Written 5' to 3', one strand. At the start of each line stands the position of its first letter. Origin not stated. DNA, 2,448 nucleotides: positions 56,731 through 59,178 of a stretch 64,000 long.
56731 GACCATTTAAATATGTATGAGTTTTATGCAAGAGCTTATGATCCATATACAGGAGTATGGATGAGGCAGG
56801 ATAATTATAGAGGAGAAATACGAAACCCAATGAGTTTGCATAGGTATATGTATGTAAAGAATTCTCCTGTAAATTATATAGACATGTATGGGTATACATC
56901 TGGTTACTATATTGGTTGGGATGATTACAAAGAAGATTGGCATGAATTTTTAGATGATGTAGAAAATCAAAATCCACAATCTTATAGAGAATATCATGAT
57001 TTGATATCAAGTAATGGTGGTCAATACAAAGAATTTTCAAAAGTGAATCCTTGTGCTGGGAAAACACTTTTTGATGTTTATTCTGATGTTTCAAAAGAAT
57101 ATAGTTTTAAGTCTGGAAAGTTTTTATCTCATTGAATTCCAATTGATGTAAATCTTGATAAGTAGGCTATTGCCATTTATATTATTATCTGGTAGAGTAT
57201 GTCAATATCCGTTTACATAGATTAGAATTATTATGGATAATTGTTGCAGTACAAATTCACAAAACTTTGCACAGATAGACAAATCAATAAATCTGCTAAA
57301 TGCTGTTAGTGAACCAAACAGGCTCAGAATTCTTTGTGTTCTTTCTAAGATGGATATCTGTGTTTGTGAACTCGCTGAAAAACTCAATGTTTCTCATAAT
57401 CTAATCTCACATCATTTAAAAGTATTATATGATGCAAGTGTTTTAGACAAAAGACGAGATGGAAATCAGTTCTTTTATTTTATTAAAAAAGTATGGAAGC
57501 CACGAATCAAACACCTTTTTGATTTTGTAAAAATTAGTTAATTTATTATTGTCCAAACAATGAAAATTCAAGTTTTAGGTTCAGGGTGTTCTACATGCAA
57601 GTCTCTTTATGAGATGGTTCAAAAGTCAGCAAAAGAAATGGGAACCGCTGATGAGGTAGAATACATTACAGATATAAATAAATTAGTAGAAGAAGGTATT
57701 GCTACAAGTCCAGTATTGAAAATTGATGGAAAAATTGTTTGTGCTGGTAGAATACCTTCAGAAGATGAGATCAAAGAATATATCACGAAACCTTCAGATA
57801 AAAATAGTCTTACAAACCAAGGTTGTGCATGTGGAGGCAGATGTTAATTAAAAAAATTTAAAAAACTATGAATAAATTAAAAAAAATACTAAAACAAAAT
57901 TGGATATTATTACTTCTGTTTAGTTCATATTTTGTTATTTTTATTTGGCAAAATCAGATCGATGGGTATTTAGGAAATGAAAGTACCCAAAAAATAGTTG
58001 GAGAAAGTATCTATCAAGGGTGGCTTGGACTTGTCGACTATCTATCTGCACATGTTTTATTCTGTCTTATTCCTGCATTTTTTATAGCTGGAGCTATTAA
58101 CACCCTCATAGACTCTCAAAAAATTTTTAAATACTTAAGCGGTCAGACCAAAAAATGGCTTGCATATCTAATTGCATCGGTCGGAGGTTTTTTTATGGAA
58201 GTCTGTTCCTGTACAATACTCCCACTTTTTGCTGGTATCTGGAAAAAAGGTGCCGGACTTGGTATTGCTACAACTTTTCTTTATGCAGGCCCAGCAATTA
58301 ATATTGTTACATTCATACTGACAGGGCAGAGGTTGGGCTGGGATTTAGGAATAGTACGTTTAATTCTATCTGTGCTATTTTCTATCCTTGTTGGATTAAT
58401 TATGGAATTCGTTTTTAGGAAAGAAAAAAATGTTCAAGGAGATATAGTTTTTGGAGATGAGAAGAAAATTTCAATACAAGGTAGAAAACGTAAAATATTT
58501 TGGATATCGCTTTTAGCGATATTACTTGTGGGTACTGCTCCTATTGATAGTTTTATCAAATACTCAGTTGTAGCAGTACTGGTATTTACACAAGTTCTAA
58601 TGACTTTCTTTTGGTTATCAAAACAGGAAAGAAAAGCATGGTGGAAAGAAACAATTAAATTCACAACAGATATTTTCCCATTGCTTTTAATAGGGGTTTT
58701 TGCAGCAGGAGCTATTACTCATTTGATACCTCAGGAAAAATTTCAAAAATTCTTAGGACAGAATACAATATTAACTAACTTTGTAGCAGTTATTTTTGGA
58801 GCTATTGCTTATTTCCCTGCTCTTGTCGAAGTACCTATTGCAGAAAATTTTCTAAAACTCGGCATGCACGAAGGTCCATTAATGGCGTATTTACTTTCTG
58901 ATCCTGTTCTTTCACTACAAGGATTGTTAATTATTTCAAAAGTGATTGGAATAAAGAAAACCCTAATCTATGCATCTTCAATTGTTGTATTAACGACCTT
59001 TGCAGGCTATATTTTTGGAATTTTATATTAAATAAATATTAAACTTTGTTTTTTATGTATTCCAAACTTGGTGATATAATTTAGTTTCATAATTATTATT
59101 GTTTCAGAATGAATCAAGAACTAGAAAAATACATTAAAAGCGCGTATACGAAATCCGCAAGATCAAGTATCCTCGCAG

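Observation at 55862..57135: Orphan rhs toxin-tip array: decayed frameshifted tip plus small ORF, then a start-less cassette retaining ~300 nt of rhs core homology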

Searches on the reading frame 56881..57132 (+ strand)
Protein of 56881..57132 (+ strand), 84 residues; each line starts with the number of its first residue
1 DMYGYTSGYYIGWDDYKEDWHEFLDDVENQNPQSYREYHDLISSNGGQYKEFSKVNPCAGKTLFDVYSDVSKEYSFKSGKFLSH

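Call 27: search_protein_representatives(protein=window:56881-57132:+)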
Query: 84 residues. Proteins with E-value up to 0.001 (for the whole library): 3; up to 1e-10: 1; up to 1e-30: 1. The best 3 are listed.
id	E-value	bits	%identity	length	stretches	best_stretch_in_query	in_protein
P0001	6.0e-51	186.8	100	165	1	1-84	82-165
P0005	1.4e-09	54.5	39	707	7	29-52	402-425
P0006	3.5e-09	53.2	35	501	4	32-67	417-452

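Call 38: search_solved_structures(query=window:56896-57132:+, max_evalue=10)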
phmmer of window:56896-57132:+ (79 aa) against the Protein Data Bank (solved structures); distinct sequences matched with E-value up to 10: 0.

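Call 47: predict_structure(protein=window:56881-57132:+)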
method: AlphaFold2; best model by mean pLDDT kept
length: 84 residues; sequences in the alignment: 1
mean_pLDDT: 50.1   pTM: 0.31
mean pLDDT of the five models: 50.1, 49.3, 45.8, 44.9, 43.0
residues with pLDDT >= 90: 0; 70-90: 0; 50-70: 48; < 50: 36
segments of 3 or more residues with pLDDT < 50: 1-14, 50-60, 77-84
pLDDT, mean of each block of 10 residues (from residue 1): 34 50 62 58 54 41 55 50 42
secondary structure, 60 per line:
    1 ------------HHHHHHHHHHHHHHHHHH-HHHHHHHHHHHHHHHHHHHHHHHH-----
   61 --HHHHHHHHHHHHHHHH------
elements in order: H13-30 H32-55 H63-78

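Call 53: search_protein_families(library=pfam, max_evalue=10, proteins=[window:56896-57132:+])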
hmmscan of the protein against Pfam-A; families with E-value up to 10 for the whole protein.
window:56896-57132:+ (79 aa): 0 families

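Call 79: search_dna_similar(query=window:56881-57132:+, collection=plasmids, mode=protein, max_evalue=10, max_rows=10)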
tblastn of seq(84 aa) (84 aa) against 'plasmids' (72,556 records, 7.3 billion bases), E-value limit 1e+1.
Records with a match: 6; places in all: 6; records where one place covers at least 80% of the query: 0.
Best place of each record, by identity: <60% 6.
By first word of the organism name: Klebsiella 4; Sinorhizobium 2.
By predicted mobility (MOB-suite, as given by PLSDB): conjugative 6.
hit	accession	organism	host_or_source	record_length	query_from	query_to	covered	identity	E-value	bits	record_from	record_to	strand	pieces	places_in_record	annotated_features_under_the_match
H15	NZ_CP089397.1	Klebsiella michiganensis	Homo sapiens,urine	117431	35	73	46%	38.1%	9e+0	32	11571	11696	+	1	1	hypothetical protein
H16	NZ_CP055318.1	Klebsiella grimontii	culture,Freshwater sample from upstream ...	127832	35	73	46%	38.1%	9e+0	32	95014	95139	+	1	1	hypothetical protein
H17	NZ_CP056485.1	Klebsiella sp. RHBSTW-00464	culture,Wastewater effluent sample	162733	35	73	46%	38.1%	9e+0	32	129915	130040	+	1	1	hypothetical protein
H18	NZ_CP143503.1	Klebsiella pneumoniae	cell culture,Hospital sewage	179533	35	73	46%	38.1%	9e+0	32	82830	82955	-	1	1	hypothetical protein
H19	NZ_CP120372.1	Sinorhizobium numidicum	Argyrolobium uniflorum,Cell culture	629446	32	68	44%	35.1%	9e+0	32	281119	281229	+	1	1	LysR family transcriptional regulator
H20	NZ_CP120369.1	Sinorhizobium numidicum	Argyrolobium uniflorum,Cell culture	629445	32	68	44%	35.1%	9e+0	32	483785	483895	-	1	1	LysR family transcriptional regulator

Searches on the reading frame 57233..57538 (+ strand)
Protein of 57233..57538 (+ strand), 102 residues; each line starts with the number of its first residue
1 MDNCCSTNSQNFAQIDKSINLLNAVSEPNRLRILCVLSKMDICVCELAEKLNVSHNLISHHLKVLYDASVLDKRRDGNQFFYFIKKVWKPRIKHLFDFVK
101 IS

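Call 9: search_protein_families(library=pfam, max_evalue=1, proteins=[window:57233-57538:+])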
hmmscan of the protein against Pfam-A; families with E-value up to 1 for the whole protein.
window:57233-57538:+ (102 aa): 12 families
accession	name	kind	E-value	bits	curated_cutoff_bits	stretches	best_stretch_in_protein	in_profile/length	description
PF01022.26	HTH_5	-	6.8e-13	48.7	22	1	28-68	2-42/47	Bacterial regulatory protein, arsR family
PF12840.13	HTH_20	-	8.6e-06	26.1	27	1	26-73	2-50/51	Helix-turn-helix domain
PF02002.24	TFIIE_alpha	-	0.0059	16.9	22.9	1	31-100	16-86/105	TFIIE alpha subunit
PF13412.12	HTH_24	-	0.013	15.5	21.9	1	29-66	4-42/48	Winged helix-turn-helix DNA-binding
PF13936.12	HTH_38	-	0.014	15.5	27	1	41-63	20-42/44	Helix-turn-helix domain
PF07453.19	NUMOD1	-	0.06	14.1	22.8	1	46-62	21-37/37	NUMOD1 domain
PF22381.2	Staph_reg_Sar_Rot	-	0.12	12.9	27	1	31-76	17-63/85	Transcriptional regulator SarA/Rot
PF01047.28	MarR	-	0.12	12.7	24.6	1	30-76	5-52/59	MarR family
PF25212.1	HVO_A0114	-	0.14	12.4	27.6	1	18-79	12-74/84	HVO_A0114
PF13601.12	HTH_34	-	0.19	12.4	27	1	30-69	2-42/80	Winged helix DNA-binding domain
PF12802.13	MarR_2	-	0.19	12.4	27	1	32-77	9-56/61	MarR family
PF08279.18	HTH_11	-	0.2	12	25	1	42-65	16-39/55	HTH domain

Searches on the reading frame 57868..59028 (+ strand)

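Call 55: search_protein_families(library=pfam, max_evalue=0.001, proteins=[window:57868-59028:+])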
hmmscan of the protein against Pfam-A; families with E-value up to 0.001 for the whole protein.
window:57868-59028:+ (387 aa): 1 family
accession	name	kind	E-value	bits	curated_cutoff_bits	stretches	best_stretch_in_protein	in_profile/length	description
PF03773.19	ArsP_1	-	1.4e-68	231.6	32.3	1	53-384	6-293/294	Predicted permease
